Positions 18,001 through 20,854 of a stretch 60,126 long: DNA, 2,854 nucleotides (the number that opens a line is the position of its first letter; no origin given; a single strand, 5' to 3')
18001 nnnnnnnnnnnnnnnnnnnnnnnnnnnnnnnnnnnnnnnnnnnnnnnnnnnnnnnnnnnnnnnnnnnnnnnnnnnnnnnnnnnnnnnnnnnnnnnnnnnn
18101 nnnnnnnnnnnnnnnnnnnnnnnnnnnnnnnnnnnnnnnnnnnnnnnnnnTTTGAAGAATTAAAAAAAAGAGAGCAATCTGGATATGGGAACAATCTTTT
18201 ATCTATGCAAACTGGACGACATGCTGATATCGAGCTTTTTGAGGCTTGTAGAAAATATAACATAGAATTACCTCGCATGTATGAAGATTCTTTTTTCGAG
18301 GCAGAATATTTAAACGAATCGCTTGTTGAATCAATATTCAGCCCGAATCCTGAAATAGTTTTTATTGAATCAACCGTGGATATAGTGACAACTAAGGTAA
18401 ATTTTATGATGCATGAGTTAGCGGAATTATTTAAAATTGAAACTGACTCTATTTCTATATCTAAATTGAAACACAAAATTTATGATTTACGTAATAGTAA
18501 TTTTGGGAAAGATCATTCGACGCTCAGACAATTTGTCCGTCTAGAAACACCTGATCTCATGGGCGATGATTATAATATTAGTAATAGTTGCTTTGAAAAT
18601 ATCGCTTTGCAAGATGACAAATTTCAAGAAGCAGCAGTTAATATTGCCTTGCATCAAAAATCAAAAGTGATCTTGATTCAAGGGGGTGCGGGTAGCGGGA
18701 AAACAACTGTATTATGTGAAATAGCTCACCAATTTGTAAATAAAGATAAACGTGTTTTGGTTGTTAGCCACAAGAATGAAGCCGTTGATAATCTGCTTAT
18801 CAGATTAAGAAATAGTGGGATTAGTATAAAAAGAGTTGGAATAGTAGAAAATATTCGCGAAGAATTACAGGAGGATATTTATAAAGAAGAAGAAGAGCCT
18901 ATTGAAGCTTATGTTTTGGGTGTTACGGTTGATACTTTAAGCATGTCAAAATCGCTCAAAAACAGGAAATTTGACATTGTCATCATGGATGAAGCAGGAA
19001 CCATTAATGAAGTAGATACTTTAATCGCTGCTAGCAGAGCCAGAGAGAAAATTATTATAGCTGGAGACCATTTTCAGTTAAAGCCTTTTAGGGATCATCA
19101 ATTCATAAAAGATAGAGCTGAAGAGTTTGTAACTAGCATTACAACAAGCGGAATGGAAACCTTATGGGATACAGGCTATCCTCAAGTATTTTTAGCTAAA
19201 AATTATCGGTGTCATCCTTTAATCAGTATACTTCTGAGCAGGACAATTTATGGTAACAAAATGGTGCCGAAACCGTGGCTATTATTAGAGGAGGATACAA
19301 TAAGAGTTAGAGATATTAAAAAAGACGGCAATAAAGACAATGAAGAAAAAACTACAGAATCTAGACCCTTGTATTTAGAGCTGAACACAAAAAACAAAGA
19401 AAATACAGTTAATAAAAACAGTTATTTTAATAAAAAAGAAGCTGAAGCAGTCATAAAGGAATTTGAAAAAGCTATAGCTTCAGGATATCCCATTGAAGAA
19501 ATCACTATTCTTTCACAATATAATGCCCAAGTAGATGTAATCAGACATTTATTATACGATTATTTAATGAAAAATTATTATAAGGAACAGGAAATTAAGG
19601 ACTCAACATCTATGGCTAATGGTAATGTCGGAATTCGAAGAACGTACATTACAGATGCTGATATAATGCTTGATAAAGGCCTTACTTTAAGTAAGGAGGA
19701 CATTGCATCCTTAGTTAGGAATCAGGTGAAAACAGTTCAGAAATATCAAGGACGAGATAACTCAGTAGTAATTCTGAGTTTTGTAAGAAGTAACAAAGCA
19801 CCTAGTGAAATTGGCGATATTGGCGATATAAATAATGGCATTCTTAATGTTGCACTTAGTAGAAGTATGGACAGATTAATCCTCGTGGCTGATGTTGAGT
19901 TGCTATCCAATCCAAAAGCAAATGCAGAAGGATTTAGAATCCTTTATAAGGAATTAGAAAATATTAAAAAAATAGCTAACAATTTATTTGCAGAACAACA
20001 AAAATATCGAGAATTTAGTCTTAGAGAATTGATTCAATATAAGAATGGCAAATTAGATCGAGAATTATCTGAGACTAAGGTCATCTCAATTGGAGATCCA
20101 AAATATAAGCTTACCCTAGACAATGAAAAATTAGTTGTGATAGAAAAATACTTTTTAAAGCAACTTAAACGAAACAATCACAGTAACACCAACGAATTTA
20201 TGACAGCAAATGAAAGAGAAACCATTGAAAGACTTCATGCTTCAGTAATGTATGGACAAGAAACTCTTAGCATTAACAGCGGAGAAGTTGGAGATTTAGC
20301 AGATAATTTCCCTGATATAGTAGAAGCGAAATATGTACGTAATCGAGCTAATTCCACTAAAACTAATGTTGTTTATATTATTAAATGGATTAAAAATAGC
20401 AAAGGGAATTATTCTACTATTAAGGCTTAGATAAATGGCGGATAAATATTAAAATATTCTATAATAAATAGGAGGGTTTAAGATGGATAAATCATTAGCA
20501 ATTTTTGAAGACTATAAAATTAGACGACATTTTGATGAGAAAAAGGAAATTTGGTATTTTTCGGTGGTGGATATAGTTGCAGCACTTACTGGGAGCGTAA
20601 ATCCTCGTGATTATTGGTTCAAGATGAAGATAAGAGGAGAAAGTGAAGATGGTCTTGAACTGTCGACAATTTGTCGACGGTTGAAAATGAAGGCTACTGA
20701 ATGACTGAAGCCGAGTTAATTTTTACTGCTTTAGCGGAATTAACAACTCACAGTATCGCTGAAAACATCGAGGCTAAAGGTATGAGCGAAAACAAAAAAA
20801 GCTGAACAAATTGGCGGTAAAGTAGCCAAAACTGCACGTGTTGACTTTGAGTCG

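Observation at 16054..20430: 1458-aa fusion of five tandem unknown ~138-aa modules to a complete Upf1/DNA2-like SF1 helicase, a candidate single-gene defence or surveillance factor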

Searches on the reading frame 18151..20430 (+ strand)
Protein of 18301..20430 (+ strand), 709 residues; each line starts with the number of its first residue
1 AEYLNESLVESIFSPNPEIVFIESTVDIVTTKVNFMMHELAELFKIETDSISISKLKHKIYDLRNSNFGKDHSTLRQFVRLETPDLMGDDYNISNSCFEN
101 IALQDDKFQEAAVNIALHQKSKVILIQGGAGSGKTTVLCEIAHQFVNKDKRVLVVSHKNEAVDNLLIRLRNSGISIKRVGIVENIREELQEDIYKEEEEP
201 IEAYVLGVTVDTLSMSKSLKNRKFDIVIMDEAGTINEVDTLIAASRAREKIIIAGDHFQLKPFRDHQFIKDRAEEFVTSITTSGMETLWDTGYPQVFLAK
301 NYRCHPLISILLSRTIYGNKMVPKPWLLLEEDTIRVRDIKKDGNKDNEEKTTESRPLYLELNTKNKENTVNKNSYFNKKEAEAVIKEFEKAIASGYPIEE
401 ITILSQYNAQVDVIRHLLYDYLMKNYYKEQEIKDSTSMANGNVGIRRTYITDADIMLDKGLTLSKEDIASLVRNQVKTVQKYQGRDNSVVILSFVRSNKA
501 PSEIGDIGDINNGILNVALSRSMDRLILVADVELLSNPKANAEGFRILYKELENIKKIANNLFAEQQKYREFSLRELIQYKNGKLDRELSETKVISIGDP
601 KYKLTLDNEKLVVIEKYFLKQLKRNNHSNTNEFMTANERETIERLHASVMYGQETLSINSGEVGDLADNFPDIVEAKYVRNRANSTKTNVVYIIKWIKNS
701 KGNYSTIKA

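Call 15: find_homologous_proteins(query=window:18301-20430:+, max_evalue=0.001)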
Query window:18301-20430:+ (709 aa): 53 proteins with E <= 0.001 among 8000 candidates.
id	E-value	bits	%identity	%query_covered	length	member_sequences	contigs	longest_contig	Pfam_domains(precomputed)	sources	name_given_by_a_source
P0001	5.2e-86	308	33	87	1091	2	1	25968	PF13087.13,PF13086.13,PF01443.25,PF13604.13,PF13245.13,PF09848.16,PF04851.22,PF00580.28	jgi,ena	-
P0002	2.1e-22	98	26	60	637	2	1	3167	PF13087.13,PF13086.13,PF05127.22,PF00270.36,PF01443.25,PF13604.13,PF13245.13,PF21138.4,PF13401.13,PF04851.22,PF13191.13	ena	-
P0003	7.0e-22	96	33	22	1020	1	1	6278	PF13087.13,PF13086.13,PF01443.25,PF13604.13,PF21123.4,PF08696.18,PF13245.13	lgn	-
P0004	2.4e-18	84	26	44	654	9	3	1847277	PF13087.13,PF13086.13,PF01443.25,PF13604.13,PF13245.13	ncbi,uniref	ncbi:IGHMBP2 family helicase [Pyrococcus kukulkanii]|uniref:IGHMBP2 family helicase n=1 Tax=Pyrococc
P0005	8.9e-18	82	24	61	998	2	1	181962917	PF13538.13,PF13087.13,PF13086.13,PF00270.36,PF01443.25,PF13604.13,PF13245.13,PF21138.4,PF09848.16,PF20720.4,PF00580.28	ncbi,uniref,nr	ncbi:hypothetical protein KP509_19G036700 [Ceratopteris richardii]|uniref:AAA+ ATPase domain-contain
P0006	1.1e-17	82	27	44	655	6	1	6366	PF13087.13,PF13086.13,PF01443.25,PF13604.13,PF13245.13,PF00580.28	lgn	-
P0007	9.9e-17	79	25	44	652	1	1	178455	PF13087.13,PF13086.13,PF01443.25,PF13604.13,PF13245.13,PF21138.4,PF04851.22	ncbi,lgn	-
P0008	6.1e-15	73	24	50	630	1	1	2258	PF13087.13,PF13086.13,PF05127.22,PF13604.13,PF21123.4,PF13245.13,PF04851.22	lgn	-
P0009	1.1e-14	72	33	15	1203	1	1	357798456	PF13087.13,PF13086.13,PF13604.13,PF08696.18,PF13245.13,PF00580.28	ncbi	ncbi:DNA replication ATP-dependent helicase/nuclease DNA2 [Bienertia sinuspersici]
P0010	3.3e-14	71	25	61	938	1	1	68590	PF01424.29,PF13087.13,PF13086.13,PF01443.25,PF13604.13,PF13245.13,PF21138.4,PF13401.13,PF01428.24,PF20720.4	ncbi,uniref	ncbi:DNA-binding protein SMUBP-2-like, partial [Petaurus breviceps papuanus]|uniref:DNA-binding prot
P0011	3.8e-14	70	25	61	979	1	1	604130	PF01424.29,PF13087.13,PF13086.13,PF05127.22,PF01443.25,PF13604.13,PF13245.13,PF21138.4,PF01428.24,PF04851.22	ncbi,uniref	ncbi:PREDICTED: DNA-binding protein SMUBP-2, partial [Gekko japonicus]|uniref:DNA helicase n=1 Tax=G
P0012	6.9e-13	66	24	46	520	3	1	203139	PF13087.13,PF13086.13,PF05970.21,PF01443.25,PF13604.13,PF13245.13,PF00580.28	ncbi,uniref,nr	ncbi:DNA_helicase [Hexamita inflata]|uniref:Putative n=1 Tax=Hexamita inflata TaxID=28002 RepID=A0AA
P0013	1.5e-12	65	32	19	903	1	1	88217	PF13538.13,PF13087.13,PF13086.13,PF01443.25,PF13604.13,PF13245.13,PF10881.15,PF04851.22,PF00580.28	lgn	-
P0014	5.9e-12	63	23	50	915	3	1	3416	PF13538.13,PF13087.13,PF13086.13,PF01443.25,PF13604.13,PF13245.13,PF10881.15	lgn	-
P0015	1.2e-11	62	45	7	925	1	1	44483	PF13087.13,PF13086.13,PF01443.25,PF13604.13,PF13245.13,PF10881.15,PF00580.28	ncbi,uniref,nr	ncbi:AAA family ATPase [Bacillus sp. DNRA2]|uniref:AAA domain-containing protein n=1 Tax=Bacillus sp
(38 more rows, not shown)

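Call 17: find_encoding_contigs(protein=P0001, flank=10000)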
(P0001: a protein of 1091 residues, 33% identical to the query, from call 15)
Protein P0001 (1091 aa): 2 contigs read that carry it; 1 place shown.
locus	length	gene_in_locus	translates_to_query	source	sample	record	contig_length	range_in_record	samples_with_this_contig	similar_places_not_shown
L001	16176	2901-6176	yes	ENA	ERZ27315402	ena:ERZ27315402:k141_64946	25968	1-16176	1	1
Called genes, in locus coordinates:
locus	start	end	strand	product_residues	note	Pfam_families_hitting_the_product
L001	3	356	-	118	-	?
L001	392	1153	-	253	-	PF04055:Radical_SAM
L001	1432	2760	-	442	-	PF01134:GIDA (faint), PF01266:DAO (faint), PF01946:Thi4 (faint), PF02737:3HCDH_N (faint), PF07992:Pyr_redox_2, PF13738:Pyr_redox_3, PF00070:Pyr_redox, PF02852:Pyr_redox_dim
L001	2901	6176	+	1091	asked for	PF00580:UvrD-helicase (faint), PF04851:ResIII (weak), PF09848:SLFN-g3_helicase (weak), PF13086:AAA_11, PF13245:AAA_19, PF13604:AAA_30, PF13086:AAA_11, PF13087:AAA_12, +1 more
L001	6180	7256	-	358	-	-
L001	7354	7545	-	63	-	-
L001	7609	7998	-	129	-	-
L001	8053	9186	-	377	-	PF02518:HATPase_c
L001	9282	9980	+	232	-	PF03118:RNA_pol_A_CTD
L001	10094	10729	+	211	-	-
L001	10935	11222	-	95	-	-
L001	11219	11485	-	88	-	-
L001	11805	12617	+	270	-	-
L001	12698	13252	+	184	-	-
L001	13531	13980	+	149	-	PF00581:Rhodanese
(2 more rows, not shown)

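Call 54: find_homologous_proteins(query=A7, max_evalue=1e-10)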
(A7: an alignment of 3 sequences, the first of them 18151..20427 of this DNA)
Query A7 (3 sequences) (759 aa, profile of the alignment): 39 proteins with E <= 1e-10 among 8000 candidates.
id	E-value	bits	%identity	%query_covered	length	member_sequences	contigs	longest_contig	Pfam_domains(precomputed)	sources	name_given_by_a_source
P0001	0.0e+0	1229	31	99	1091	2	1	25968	PF13087.13,PF13086.13,PF01443.25,PF13604.13,PF13245.13,PF09848.16,PF04851.22,PF00580.28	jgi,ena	-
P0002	5.4e-37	145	26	56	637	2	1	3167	PF13087.13,PF13086.13,PF05127.22,PF00270.36,PF01443.25,PF13604.13,PF13245.13,PF21138.4,PF13401.13,PF04851.22,PF13191.13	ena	-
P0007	6.2e-36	142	24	41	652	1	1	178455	PF13087.13,PF13086.13,PF01443.25,PF13604.13,PF13245.13,PF21138.4,PF04851.22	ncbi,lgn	-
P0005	7.9e-32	128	24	57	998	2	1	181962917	PF13538.13,PF13087.13,PF13086.13,PF00270.36,PF01443.25,PF13604.13,PF13245.13,PF21138.4,PF09848.16,PF20720.4,PF00580.28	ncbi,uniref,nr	ncbi:hypothetical protein KP509_19G036700 [Ceratopteris richardii]|uniref:AAA+ ATPase domain-contain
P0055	1.7e-29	121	28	57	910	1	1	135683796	PF01424.29,PF13087.13,PF13086.13,PF13604.13,PF13245.13,PF21138.4,PF01428.24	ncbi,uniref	ncbi:DNA-binding protein SMUBP-2-like isoform X4 [Dermacentor variabilis]|uniref:DNA-binding protein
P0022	1.2e-28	118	28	24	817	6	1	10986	PF13087.13,PF13086.13,PF00270.36,PF01443.25,PF13604.13,PF13245.13,PF09848.16,PF13481.13,PF20720.4,PF00580.28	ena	-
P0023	2.9e-28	117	29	19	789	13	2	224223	PF13087.13,PF13086.13,PF01443.25,PF13604.13,PF13245.13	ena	-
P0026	9.5e-27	112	28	23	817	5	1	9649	PF13087.13,PF13086.13,PF00270.36,PF01443.25,PF13604.13,PF13245.13,PF00580.28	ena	-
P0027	3.0e-26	110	27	31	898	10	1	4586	PF13087.13,PF13086.13,PF13604.13,PF13245.13,PF20720.4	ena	-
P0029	4.4e-26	109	29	19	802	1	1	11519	PF13087.13,PF13086.13,PF00270.36,PF01443.25,PF13604.13,PF13245.13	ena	-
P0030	4.7e-25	106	25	56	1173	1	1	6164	PF13087.13,PF13086.13,PF01443.25,PF13604.13,PF13245.13,PF13482.13,PF20720.4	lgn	-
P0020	2.8e-24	103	27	23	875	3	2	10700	PF13538.13,PF13087.13,PF13086.13,PF00270.36,PF01443.25,PF13604.13,PF13245.13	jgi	jgi:hypothetical protein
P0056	7.4e-24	102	29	24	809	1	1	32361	PF13087.13,PF13086.13,PF01443.25,PF13604.13,PF13245.13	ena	-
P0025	2.2e-23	100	27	24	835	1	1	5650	PF13538.13,PF13087.13,PF13086.13,PF00270.36,PF01443.25,PF13604.13,PF13245.13,PF25199.2,PF04851.22,PF00580.28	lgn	-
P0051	1.6e-21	94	30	18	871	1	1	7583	PF13087.13,PF13086.13,PF01443.25,PF13604.13,PF13245.13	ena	-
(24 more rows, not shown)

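Call 55: find_related_loci(query=A7, collection=metagenome_contigs, flank=10000)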
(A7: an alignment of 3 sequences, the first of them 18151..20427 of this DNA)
Query A7 (759 aa) in metagenome_contigs; peptide patterns used: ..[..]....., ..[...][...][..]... (x = any residue, [..] = any of these).
402 stretches matched a pattern; 9 encode a relative of the query (tblastn E <= 1e-3); 9 distinct loci.
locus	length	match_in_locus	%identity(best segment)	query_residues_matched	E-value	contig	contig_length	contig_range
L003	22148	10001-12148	30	4-758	4e-99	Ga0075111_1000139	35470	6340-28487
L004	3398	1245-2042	25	259-580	4e-13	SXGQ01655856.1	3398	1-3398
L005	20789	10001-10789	26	259-580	3e-11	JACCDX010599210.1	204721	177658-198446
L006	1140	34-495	24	251-414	4e-8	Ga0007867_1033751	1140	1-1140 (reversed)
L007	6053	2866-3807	24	175-414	8e-8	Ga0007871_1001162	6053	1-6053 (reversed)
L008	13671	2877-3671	25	259-580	1e-9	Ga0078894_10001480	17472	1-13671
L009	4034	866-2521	22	171-589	7e-7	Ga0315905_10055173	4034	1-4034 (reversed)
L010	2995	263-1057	30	259-580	8e-7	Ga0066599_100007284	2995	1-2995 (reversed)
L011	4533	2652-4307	22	171-589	7e-7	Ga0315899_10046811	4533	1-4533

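Call 56: find_related_loci(query=A7, collection=viral_contigs, flank=10000)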
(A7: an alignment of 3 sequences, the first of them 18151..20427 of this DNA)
Query A7 (759 aa) in viral_contigs; peptide patterns used: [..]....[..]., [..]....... (x = any residue, [..] = any of these).
37 stretches matched a pattern, but none encodes a relative of the query by tblastn (E <= 1e-3).

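Call 61: search_protein_families(library=pfam, proteins=[L003:12161-13237:-, L003:13335-13586:-, L003:13590-13979:-, L003:14034-15167:-, L003:15263-15961:+, L003:16051-16710:+, L003:16916-17203:-, L003:17200-17475:-, L003:17786-18598:+, L003:18655-19233:+], max_evalue=0.01)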
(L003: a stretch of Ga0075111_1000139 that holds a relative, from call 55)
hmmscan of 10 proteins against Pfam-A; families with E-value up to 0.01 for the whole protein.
L003:12161-13237:- (358 aa): 0 families

L003:13335-13586:- (83 aa): 0 families

L003:13590-13979:- (129 aa): 0 families

L003:14034-15167:- (377 aa): 2 families
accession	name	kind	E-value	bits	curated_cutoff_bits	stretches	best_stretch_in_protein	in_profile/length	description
PF02518.31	HATPase_c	-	4.6e-17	62.9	26.4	1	264-371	6-109/111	Histidine kinase-, DNA gyrase B-, and HSP90-like ATPase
PF13589.12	HATPase_c_3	-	0.001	19.5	25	1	290-332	21-64/137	Histidine kinase-, DNA gyrase B-, and HSP90-like ATPase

L003:15263-15961:+ (232 aa): 4 families
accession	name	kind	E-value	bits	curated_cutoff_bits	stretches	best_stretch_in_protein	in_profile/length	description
PF03118.21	RNA_pol_A_CTD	-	4.9e-15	55.4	23.8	1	109-162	12-65/67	Bacterial RNA polymerase, alpha chain C terminal domain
PF21999.2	IMS_HHH_1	-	0.00058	20.7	27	0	31-62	12-41/53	DNA polymerase-iota, thumb domain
PF04545.22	Sigma70_r4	-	0.0014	18.5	24.1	1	199-225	18-44/50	Sigma-70, region 4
PF14520.12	HHH_5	-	0.0087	17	27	0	33-66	18-51/57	Helix-hairpin-helix domain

L003:16051-16710:+ (219 aa): 0 families

L003:16916-17203:- (95 aa): 0 families

L003:17200-17475:- (91 aa): 2 families
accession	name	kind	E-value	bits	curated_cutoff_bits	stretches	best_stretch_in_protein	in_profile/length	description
PF14076.12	DUF4258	-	3.8e-05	24.3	25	1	10-75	1-69/71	Domain of unknown function (DUF4258)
PF04365.19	BrnT_toxin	-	0.0099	16.6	34.5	0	19-82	11-77/77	Ribonuclease toxin, BrnT, of type II toxin-antitoxin system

L003:17786-18598:+ (270 aa): 1 family
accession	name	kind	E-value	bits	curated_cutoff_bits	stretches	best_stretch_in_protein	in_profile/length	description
PF13875.12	DUF4202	-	0.00084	19.6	35.1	0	117-194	67-145/183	Domain of unknown function (DUF4202)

L003:18655-19233:+ (192 aa): 0 families

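Call 82: search_protein_families(library=padloc, proteins=[L003:12161-13237:-, L003:13335-13586:-, L003:13590-13979:-, L003:14034-15167:-, L003:15263-15961:+, L003:16051-16710:+, L003:16916-17203:-, L003:17200-17475:-, L003:17786-18598:+], max_evalue=0.01)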
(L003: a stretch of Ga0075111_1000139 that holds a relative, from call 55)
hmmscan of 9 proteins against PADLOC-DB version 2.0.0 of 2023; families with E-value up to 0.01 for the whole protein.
L003:12161-13237:- (358 aa): 0 families

L003:13335-13586:- (83 aa): 0 families

L003:13590-13979:- (129 aa): 0 families

L003:14034-15167:- (377 aa): 1 family
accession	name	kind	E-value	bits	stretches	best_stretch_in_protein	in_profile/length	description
PDLC03913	NsnC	-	0.0083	13.9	0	64-115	110-161/217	-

L003:15263-15961:+ (232 aa): 1 family
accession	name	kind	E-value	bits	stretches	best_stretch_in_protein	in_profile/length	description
PDLC02749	PbeC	-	0.0052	13.3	1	20-143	396-516/636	PbeC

L003:16051-16710:+ (219 aa): 0 families

L003:16916-17203:- (95 aa): 0 families

L003:17200-17475:- (91 aa): 0 families

L003:17786-18598:+ (270 aa): 0 families

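Call 98: search_protein_families(library=pfam, proteins=[L003:8882-9991:+, L003:9992-10450:+], max_evalue=1)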
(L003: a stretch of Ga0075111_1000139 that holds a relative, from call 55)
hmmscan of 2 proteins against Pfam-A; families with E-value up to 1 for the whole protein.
L003:8882-9991:+ (370 aa): 2 families
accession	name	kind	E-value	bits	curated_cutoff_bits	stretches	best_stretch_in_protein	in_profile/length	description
PF14451.12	Ub-Mut7C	-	0.014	15.7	23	0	297-318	47-68/81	Mut7-C ubiquitin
PF05428.17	CRF-BP_N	-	0.1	12.8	25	0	173-209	34-70/127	Corticotropin-releasing factor binding protein N-terminal domain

L003:9992-10450:+ (153 aa): 0 families

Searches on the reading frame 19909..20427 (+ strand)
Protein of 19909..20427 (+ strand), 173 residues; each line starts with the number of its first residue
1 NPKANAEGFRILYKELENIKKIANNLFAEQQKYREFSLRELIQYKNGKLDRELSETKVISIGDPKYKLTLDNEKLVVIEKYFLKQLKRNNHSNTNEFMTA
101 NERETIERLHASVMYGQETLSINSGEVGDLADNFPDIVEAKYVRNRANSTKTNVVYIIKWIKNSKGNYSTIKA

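Call 79: search_protein_families(library=pfam, proteins=[window:19909-20427:+], max_evalue=1)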
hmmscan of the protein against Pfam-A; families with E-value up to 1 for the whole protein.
window:19909-20427:+ (173 aa): 1 family
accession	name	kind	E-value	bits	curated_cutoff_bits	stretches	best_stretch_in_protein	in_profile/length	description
PF09004.15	ALKBH8_N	-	0.0062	16.6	21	1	79-107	15-41/42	Alkylated DNA repair protein alkB homolog 8, N-terminal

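Call 89: search_solved_structures(query=A8, max_evalue=10)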
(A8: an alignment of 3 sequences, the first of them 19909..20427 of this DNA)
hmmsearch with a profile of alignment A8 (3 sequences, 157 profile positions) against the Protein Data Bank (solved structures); distinct sequences matched with E-value up to 10: 10.
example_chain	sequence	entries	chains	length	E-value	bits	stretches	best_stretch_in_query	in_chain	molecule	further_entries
6ixe_A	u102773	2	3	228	0.0073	19.3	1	15-128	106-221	SH3 domain-binding protein 5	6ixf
6ixg_A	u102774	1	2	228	0.01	18.9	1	15-128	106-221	SH3 domain-binding protein 5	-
7mcd_A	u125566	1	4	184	0.026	17.5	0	92-133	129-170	AI-designed TIM-barrel F15C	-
6djl_B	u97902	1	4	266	0.093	15.7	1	15-125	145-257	SH3 domain-binding protein 5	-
6ixv_A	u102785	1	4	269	0.096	15.7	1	15-125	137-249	SH3 domain-binding protein 5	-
2no2_A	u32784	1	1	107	0.27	14.3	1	43-129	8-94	Huntingtin-interacting protein 1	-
2lyc_A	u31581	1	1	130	0.3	14.1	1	57-115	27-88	Spindle and kinetochore-associated protein 1 homolog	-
9l9p_S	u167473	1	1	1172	0.58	13.2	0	22-56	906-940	Putative tail fiber protein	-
5ck3_A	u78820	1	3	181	0.86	12.6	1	13-54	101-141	SRX domain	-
9chu_A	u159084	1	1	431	1.3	12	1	51-121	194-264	Beta-2 adrenergic receptor,Calcineurin subunit B type 1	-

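Call 90: search_protein_families(library=pfam, alignment_id=A8, max_evalue=1)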
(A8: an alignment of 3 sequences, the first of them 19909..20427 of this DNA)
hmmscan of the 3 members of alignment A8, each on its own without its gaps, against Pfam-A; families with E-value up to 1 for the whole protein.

A. member 1, window:19909-20427:+ (173 aa): 1 family
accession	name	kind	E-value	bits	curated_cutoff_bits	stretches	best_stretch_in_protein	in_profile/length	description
PF09004.15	ALKBH8_N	-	0.0062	16.6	21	1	79-107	15-41/42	Alkylated DNA repair protein alkB homolog 8, N-terminal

B. families by the number of members that match (of 3 scanned): 4 families
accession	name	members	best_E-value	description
PF09004.15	ALKBH8_N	1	0.0062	Alkylated DNA repair protein alkB homolog 8, N-terminal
PF20596.3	pAdhesive_11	1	0.038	Putative adhesive domain (group 11)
PF24999.1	LAMB4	1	0.068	Laminin subunit beta-4-like domain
PF04086.19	SRP-alpha_N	1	0.15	Signal recognition particle, alpha subunit, N-terminal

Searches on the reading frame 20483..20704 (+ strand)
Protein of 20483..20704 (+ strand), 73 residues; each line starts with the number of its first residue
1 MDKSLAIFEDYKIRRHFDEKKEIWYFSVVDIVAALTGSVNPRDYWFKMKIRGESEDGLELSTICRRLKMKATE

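Call 20: search_protein_families(library=pfam, proteins=[window:20483-20704:+], max_evalue=0.001)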
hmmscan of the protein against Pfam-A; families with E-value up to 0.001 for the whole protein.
window:20483-20704:+ (73 aa): 0 families

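Call 32: search_protein_families(library=phrogs, proteins=[window:20483-20704:+], max_evalue=0.01)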
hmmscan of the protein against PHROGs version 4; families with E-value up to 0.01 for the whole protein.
window:20483-20704:+ (73 aa): 1 family
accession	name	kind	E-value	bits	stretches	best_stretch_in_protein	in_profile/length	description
phrog_15286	-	unknown function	7.5e-19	68.8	1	4-72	6-73/274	-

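Call 79: search_protein_families(library=pfam, proteins=[window:20483-20704:+], max_evalue=1)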
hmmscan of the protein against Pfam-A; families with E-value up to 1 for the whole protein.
window:20483-20704:+ (73 aa): 0 families

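Call 82: search_protein_families(library=padloc, proteins=[window:20483-20704:+], max_evalue=0.01)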
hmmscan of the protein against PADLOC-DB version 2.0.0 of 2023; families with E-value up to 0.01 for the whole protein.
window:20483-20704:+ (73 aa): 2 families
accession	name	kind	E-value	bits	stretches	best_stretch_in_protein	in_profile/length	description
PDLC04920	PDC-S13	-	2e-24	84.4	1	3-72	5-73/286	-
PDLC04841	PDC-S04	-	1.8e-10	38.9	1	3-72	5-76/292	-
